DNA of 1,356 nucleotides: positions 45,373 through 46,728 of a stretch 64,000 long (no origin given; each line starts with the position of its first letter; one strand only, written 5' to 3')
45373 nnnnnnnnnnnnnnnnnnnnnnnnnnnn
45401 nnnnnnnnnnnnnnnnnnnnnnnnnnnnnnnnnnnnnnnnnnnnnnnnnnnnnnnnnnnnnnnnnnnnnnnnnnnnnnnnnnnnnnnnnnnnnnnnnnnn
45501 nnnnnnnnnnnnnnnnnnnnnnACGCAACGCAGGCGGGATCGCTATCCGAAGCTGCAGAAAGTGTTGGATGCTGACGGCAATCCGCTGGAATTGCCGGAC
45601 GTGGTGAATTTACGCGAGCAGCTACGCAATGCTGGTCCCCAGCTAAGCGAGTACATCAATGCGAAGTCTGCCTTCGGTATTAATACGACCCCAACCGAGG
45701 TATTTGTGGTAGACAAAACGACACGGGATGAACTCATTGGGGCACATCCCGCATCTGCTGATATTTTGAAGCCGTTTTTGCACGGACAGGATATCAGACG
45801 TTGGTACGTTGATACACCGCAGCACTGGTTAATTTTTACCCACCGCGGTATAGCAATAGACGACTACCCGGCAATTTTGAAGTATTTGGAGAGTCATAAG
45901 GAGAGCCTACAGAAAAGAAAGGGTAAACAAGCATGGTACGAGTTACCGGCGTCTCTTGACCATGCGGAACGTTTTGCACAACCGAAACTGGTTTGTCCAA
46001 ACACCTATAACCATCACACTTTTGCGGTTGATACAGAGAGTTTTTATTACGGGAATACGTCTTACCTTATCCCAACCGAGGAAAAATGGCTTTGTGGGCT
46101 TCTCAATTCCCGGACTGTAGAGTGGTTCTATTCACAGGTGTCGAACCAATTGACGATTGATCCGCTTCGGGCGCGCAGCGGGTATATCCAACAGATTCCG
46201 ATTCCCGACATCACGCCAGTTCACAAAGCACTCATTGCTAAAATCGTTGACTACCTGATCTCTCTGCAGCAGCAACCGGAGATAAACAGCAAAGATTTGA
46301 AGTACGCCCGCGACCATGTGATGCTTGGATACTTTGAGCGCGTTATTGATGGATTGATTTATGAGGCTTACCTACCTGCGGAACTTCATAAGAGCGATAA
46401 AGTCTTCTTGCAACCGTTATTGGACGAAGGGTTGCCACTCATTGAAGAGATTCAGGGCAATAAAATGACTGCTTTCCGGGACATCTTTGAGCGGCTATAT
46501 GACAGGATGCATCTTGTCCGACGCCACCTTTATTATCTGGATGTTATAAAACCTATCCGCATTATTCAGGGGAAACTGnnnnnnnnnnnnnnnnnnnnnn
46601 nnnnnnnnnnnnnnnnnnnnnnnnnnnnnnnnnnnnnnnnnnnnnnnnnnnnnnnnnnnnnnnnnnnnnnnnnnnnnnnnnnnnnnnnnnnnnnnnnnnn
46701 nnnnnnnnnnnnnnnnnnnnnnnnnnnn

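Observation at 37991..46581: Nuclease-less PglX/Eco57I-like methyltransferase next to the TIR-TRD protein: possible modification-dependent self/non-self discrimination with a TIR instead of a nuclease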

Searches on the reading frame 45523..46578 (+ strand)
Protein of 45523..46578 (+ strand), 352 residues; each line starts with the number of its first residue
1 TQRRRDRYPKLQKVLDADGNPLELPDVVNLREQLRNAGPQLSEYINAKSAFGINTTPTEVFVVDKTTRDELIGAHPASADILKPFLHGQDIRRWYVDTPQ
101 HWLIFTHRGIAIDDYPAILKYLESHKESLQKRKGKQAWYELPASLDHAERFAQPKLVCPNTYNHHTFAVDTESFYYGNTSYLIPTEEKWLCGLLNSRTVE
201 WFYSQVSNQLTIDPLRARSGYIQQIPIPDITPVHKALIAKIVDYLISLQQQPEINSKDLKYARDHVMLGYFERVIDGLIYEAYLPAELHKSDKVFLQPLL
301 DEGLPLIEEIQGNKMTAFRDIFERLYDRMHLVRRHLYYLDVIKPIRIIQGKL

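Call 18: find_homologous_proteins(query=window:45523-46578:+, max_evalue=0.00001)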
Query window:45523-46578:+ (352 aa): 201 proteins with E <= 0.00001 among 1969 candidates; the best 120 are listed.
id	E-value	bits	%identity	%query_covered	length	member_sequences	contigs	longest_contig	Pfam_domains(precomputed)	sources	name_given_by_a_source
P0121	8.2e-224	760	94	100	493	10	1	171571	PF14559.13,PF13431.13,PF13414.13,PF13371.13,PF12950.14,PF00515.35,PF13424.13,PF13432.13,PF13181.13,PF07719.24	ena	-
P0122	7.1e-219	744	92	100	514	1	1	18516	PF13431.13,PF13414.13,PF12950.14,PF13428.13,PF14559.13,PF24575.2,PF25575.1,PF13371.13,PF00515.35,PF12895.14,PF13424.13,PF13432.13,PF13181.13,PF07719.24,PF13174.13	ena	-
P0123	1.6e-213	726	90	100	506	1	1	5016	PF13431.13,PF13414.13,PF13371.13,PF12950.14,PF00515.35,PF13432.13,PF13181.13,PF07719.24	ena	-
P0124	1.8e-206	703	86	100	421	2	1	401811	PF12950.14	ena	-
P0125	3.6e-205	699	86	100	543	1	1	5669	PF13431.13,PF13414.13,PF12950.14,PF13176.13,PF13428.13,PF13374.13,PF14559.13,PF24575.2,PF25575.1,PF10516.16,PF13371.13,PF00515.35,PF13424.13,PF21033.5,PF13432.13,PF13181.13,PF07719.24,PF13174.13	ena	-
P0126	1.2e-201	687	85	100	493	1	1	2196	PF14559.13,PF13431.13,PF13414.13,PF13371.13,PF12950.14,PF00515.35,PF13424.13,PF13432.13,PF13181.13,PF07719.24,PF13174.13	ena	-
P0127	9.4e-190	648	79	100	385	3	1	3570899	PF12950.14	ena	-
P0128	1.1e-187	642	79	100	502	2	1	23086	PF13431.13,PF13414.13,PF13371.13,PF12950.14,PF00515.35,PF13181.13,PF07719.24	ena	-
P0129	1.2e-187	641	78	100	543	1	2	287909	PF13431.13,PF13414.13,PF12950.14,PF13176.13,PF13428.13,PF13374.13,PF14559.13,PF25575.1,PF10516.16,PF13371.13,PF00515.35,PF13424.13,PF21033.5,PF13432.13,PF13181.13,PF07719.24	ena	-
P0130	1.8e-187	641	79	100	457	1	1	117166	PF13414.13,PF12950.14,PF00515.35,PF07719.24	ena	-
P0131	2.1e-187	641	79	100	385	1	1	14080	PF12950.14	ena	-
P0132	1.5e-186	638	78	100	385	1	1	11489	PF12950.14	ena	-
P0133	2.3e-186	637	79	100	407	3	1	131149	PF12950.14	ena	-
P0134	9.9e-186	635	78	100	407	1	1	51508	PF12950.14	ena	-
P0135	1.1e-185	635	78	100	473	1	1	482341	PF13431.13,PF13414.13,PF13371.13,PF12950.14,PF00515.35,PF13181.13,PF07719.24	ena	-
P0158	9.1e-162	556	69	100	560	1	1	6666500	PF13431.13,PF13414.13,PF12950.14,PF13428.13,PF13374.13,PF25575.1,PF13371.13,PF00515.35,PF13424.13,PF13432.13,PF13181.13,PF07719.24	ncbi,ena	-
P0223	7.5e-129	448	58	99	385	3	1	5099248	PF12950.14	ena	-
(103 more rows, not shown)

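Call 22: find_encoding_contigs(protein=P0158, flank=10000, max_places=2)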
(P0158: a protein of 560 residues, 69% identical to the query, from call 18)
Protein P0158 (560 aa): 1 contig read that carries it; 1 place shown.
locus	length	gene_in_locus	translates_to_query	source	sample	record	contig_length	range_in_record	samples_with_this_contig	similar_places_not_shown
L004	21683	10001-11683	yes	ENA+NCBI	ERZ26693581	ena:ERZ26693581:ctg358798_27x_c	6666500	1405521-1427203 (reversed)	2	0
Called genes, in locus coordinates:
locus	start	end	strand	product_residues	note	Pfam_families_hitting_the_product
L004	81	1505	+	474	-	PF00072:Response_reg, PF00158:Sigma54_activat, PF14532:Sigma54_activ_2, PF07728:AAA_5 (weak), PF25601:AAA_lid_14, PF02954:HTH_8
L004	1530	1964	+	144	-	PF08334:T2SSG, PF22434:PilW_C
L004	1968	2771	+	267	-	PF06750:A24_N_bact, PF01478:Peptidase_A24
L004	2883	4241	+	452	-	PF03781:FGE-sulfatase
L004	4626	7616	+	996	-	PF13205:Big_5, PF03781:FGE-sulfatase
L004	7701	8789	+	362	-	PF08867:FRG, PF00515:TPR_1, PF13424:TPR_12, PF13414:TPR_11, PF00515:TPR_1, PF07719:TPR_2, PF13181:TPR_8, PF13424:TPR_12, +15 more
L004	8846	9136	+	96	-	PF01527:HTH_Tnp_1, PF13542:HTH_Tnp_ISL3 (weak), PF13518:HTH_28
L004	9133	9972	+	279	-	PF13276:HTH_21, PF00665:rve, PF13683:rve_3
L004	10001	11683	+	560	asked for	PF00515:TPR_1 (weak), PF13414:TPR_11, PF00515:TPR_1, PF13432:TPR_16 (weak), PF13414:TPR_11, PF00515:TPR_1, PF13414:TPR_11, PF12950:TaqI_C, +9 more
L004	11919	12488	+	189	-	PF12686:DUF3800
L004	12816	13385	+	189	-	PF00881:Nitroreductase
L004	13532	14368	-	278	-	PF04909:Amidohydro_2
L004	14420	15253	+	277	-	-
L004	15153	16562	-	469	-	PF01555:N6_N4_Mtase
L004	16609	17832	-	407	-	PF00033:Cytochrome_B, PF13631:Cytochrom_B_N_2, PF00032:Cytochrom_B_C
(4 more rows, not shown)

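Call 23: find_encoding_contigs(protein=P0127, flank=10000, max_places=2)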
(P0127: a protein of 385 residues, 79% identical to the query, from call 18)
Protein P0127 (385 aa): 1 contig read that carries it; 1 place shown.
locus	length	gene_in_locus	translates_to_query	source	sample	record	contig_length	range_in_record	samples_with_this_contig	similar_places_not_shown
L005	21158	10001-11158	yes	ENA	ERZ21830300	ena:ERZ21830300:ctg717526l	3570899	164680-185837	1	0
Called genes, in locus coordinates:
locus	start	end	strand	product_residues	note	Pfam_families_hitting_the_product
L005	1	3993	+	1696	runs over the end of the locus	PF08126:Propeptide_C25, PF01364:Peptidase_C25, PF13860:FlgD_ig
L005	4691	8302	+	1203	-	PF02384:N6_Mtase (faint), PF07669:Eco57I, PF12950:TaqI_C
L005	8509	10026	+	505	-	-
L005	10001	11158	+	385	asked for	PF12950:TaqI_C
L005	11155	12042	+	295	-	PF02463:SMC_N (weak), PF13175:AAA_15, PF13476:AAA_23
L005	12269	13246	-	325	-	PF00583:Acetyltransf_1 (faint)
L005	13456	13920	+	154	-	PF00334:NDK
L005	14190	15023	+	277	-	PF13385:Laminin_G_3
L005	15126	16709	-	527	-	PF14559:TPR_19 (weak), PF25068:ARM_TT21_4th (weak), PF00515:TPR_1 (weak), PF23914:TPR_CcmH_CycH (weak), PF13414:TPR_11, PF14559:TPR_19 (weak), PF13424:TPR_12 (weak), PF00515:TPR_1 (weak), +14 more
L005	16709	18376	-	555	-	PF01839:FG-GAP (faint), PF13517:FG-GAP_3, PF07593:UnbV_ASPIC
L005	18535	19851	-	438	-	PF18130:ATPgrasp_N, PF13535:ATP-grasp_4, PF18603:LAL_C2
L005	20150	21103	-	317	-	-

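Call 24: find_encoding_contigs(protein=P0223, flank=10000, max_places=2)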
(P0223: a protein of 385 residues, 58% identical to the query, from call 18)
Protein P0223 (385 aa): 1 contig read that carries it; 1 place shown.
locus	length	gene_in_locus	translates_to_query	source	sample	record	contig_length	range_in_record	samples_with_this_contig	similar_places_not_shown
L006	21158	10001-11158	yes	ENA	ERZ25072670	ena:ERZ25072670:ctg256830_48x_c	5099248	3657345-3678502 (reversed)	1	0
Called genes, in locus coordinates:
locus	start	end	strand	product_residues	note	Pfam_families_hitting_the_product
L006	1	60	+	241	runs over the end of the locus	PF04263:TPK_catalytic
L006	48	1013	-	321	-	PF00291:PALP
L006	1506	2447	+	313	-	-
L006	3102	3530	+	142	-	PF00571:CBS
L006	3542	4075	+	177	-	PF00571:CBS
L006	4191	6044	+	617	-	PF01558:POR, PF01855:POR_N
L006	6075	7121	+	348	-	PF02775:TPP_enzyme_C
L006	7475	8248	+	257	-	PF04951:Peptidase_M55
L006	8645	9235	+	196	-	PF07669:Eco57I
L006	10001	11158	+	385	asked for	PF12950:TaqI_C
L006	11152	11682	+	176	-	PF02463:SMC_N, PF13175:AAA_15, PF13476:AAA_23, PF13555:AAA_29 (weak), PF13304:AAA_21 (weak)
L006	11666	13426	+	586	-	PF07678:TED_complement (faint), PF13249:SQHop_cyclase_N (faint), PF13243:SQHop_cyclase_C, PF00432:Prenyltrans (weak), PF13243:SQHop_cyclase_C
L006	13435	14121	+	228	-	PF00535:Glycos_transf_2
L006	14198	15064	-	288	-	-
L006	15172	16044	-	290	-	-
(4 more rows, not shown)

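Call 27: search_solved_structures(query=A1, max_evalue=1, show_alignments=2)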
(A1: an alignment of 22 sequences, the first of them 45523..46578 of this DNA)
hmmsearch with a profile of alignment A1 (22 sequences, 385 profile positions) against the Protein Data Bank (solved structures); distinct sequences matched with E-value up to 1: 2.
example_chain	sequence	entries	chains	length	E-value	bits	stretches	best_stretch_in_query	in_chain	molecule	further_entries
7qw5_A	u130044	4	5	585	2.4e-12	49.6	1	82-305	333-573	Modification methylase BseCI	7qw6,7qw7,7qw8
4l8e_A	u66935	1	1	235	0.8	11.7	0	136-160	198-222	Glutathione S-transferase enzyme with thioredoxin-like domain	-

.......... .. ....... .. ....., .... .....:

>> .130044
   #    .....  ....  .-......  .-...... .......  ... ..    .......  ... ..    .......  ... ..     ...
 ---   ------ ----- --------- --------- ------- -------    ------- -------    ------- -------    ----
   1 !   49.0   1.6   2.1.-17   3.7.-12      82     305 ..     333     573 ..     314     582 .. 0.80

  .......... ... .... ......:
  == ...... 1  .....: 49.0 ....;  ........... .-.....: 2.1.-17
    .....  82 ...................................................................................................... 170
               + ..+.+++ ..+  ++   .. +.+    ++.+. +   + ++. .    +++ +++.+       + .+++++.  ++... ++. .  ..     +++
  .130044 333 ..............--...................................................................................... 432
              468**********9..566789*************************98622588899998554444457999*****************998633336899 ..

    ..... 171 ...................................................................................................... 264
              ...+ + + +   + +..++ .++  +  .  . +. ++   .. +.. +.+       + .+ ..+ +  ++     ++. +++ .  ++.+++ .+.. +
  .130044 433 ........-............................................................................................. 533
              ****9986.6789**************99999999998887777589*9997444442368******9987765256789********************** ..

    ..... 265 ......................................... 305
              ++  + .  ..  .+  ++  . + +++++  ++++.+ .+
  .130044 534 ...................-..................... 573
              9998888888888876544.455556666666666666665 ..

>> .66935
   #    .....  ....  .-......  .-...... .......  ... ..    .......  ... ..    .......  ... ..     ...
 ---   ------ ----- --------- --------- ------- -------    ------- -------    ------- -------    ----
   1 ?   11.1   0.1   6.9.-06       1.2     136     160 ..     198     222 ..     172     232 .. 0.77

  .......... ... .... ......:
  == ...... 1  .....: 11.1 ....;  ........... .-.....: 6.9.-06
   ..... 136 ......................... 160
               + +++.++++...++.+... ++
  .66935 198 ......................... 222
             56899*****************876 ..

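Call 28: find_related_loci(query=A1, collection=genome_contigs, flank=10000)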
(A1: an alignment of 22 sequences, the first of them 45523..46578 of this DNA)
Query A1 (352 aa) in genome_contigs; peptide patterns used: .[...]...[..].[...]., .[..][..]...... (x = any residue, [..] = any of these).
116 stretches matched a pattern; 96 encode a relative of the query (tblastn E <= 1e-3); the best 80 are kept; 80 distinct loci.
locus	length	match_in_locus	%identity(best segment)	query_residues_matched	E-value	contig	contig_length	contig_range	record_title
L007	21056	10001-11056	94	1-352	0e+0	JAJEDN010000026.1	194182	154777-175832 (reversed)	MAG: Candidatus Poribacteria bacterium isolate p16x33bins.23 k141_680556, whole genome shotgun sequence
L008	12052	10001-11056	87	1-352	0e+0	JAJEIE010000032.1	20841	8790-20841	MAG: Candidatus Poribacteria bacterium isolate p16x65bins.49 k141_1112959, whole genome shotgun sequence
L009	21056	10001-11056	86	1-352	0e+0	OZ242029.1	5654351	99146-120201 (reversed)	MAG: Candidatus Poribacteria bacterium isolate e47116a6-1c5e-4b36-9515-22f207f5838d genome assembly, chromosome: 1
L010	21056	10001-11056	86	1-352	0e+0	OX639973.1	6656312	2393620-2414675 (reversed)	MAG: uncultured Poribacteria bacterium isolate a51c2dcd-0bc8-4832-ac43-f95c9d639ad7 genome assembly, chromosome: 1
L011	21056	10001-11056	85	1-352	0e+0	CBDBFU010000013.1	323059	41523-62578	MAG: Candidatus Poribacteria bacterium isolate 0db8f60b-b66d-466f-879a-884326031337 genome assembly, contig: contig_13,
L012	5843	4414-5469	84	1-352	0e+0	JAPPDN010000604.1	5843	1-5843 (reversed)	MAG: Candidatus Poribacteria bacterium isolate IRC4_bin_27 NODE_6007_length_5843_cov_4.9124, whole genome shotgun sequen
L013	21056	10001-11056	83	1-352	0e+0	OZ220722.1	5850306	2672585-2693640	MAG: Candidatus Poribacteria bacterium isolate 09e4b887-e8cc-4912-b364-6afc626817b5 genome assembly, chromosome: 1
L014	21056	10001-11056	82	1-352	0e+0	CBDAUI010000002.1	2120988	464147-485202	MAG: Candidatus Poribacteria bacterium isolate ebb03bee-5bc3-4167-9627-03da9fd662bd genome assembly, contig: contig_2, w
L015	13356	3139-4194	80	1-352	0e+0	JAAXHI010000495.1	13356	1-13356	MAG: Candidatus Poribacteria bacterium isolate Plut_88885 unfiltered_Plut_88885_genomic_contig_315461, whole genome shot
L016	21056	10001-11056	78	1-352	0e+0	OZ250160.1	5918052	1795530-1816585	MAG: Candidatus Poribacteria bacterium isolate 8ae7ebc5-6e71-4186-9c0c-d873ebd224b0 genome assembly, chromosome: 1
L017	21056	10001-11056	78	1-352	0e+0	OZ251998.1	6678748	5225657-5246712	MAG: Candidatus Poribacteria bacterium isolate 8f110123-501e-42ad-9d55-583bbc997c7d genome assembly, chromosome: 1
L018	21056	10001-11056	78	1-352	0e+0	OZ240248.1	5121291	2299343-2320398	MAG: Candidatus Poribacteria bacterium isolate b8ffb888-6308-4f48-b550-e0c295cc777e genome assembly, chromosome: 1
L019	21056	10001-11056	78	1-352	0e+0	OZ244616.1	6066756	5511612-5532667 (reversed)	MAG: Candidatus Poribacteria bacterium isolate e5250d40-67f0-410b-965f-0d198546f1b0 genome assembly, chromosome: 1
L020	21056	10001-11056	78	1-352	0e+0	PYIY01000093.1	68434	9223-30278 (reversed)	MAG: Candidatus Poribacteria bacterium isolate PCPOR4 Ga0207198_1093, whole genome shotgun sequence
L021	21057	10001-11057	86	1-352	0e+0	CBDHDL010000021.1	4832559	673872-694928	MAG: Candidatus Poribacteria bacterium isolate 20da9595-a677-4a4b-9313-254fbc54331e genome assembly, contig: contig_21,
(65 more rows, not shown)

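Call 34: search_protein_families(library=pfam, proteins=[L005:8509-10026:+], max_evalue=0.1)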
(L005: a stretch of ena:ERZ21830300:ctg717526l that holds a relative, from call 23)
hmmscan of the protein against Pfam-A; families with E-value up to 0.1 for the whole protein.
L005:8509-10026:+ (505 aa): 32 families (the best 25 are shown)
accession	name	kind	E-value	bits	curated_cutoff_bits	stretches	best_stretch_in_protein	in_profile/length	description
PF00515.34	TPR_1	-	2.5e-91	296.5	27.8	9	331-364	1-34/34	Tetratricopeptide repeat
PF13414.12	TPR_11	-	2.6e-82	270.7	26.8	9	372-411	1-40/42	TPR repeat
PF07719.23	TPR_2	-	5.5e-69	223.1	27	10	331-364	1-34/34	Tetratricopeptide repeat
PF13181.12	TPR_8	-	8.9e-58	188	25.7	8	400-432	2-34/34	Tetratricopeptide repeat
PF13431.12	TPR_17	-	3.5e-54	177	24.4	8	388-419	2-33/34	Tetratricopeptide repeat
PF13432.12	TPR_16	-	8.3e-39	132.1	32.7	5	372-432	4-64/65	Tetratricopeptide repeat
PF13424.12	TPR_12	-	5e-35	120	30.1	4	330-394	2-67/77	Tetratricopeptide repeat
PF13371.12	TPR_9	-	3.2e-25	88.4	35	4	441-492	3-54/73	Tetratricopeptide repeat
PF13428.12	TPR_14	-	1.6e-22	78.1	23.5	2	166-201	6-41/44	Tetratricopeptide repeat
PF13174.12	TPR_6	-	1.1e-16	60.7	26.3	0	400-430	1-31/33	Tetratricopeptide repeat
PF14559.12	TPR_19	-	1.4e-16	60.9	25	4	444-488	2-46/68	Tetratricopeptide repeat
PF13676.11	TIR_2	-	1.3e-12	48.7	28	1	8-104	2-97/122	TIR domain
PF13374.12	TPR_10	-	1.6e-10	41.1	27.5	1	331-359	2-30/42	Tetratricopeptide repeat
PF12569.14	NatA_aux_su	-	1.7e-10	40.9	33.3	2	204-259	201-256/515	N-terminal acetyltransferase A, auxiliary subunit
PF13429.12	TPR_15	-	2e-10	41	26.2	0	270-329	120-178/280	Tetratricopeptide repeat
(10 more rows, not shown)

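Call 94: search_protein_representatives(alignment_id=A1)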
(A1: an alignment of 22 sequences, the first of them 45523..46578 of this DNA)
Query: 22 sequences, 385 profile positions. Proteins with E-value up to 0.001 (for the whole library): 7523; up to 1e-10: 4428; up to 1e-30: 1175. The best 150 are listed.
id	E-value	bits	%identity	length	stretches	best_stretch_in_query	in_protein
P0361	8.9e-218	739.1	-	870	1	1-385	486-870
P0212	2.3e-217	737.7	-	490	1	2-385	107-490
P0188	2.1e-209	711.5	-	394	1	1-384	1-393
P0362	2.1e-209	711.5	-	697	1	1-384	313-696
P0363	3.6e-208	707.5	-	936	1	1-385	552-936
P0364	1.5e-207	705.4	-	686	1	1-384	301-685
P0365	6.0e-205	696.9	-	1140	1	1-385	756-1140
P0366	5.8e-201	683.7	-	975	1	1-384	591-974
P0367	3.0e-156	536.6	-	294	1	104-385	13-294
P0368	1.1e-155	534.7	-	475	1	1-290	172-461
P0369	1.9e-138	477.9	-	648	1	2-384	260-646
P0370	8.5e-115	400.1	-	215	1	185-385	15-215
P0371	1.5e-108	379.5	-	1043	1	39-384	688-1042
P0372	1.9e-100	352.9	-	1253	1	40-383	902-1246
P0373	5.0e-92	325.1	-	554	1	2-194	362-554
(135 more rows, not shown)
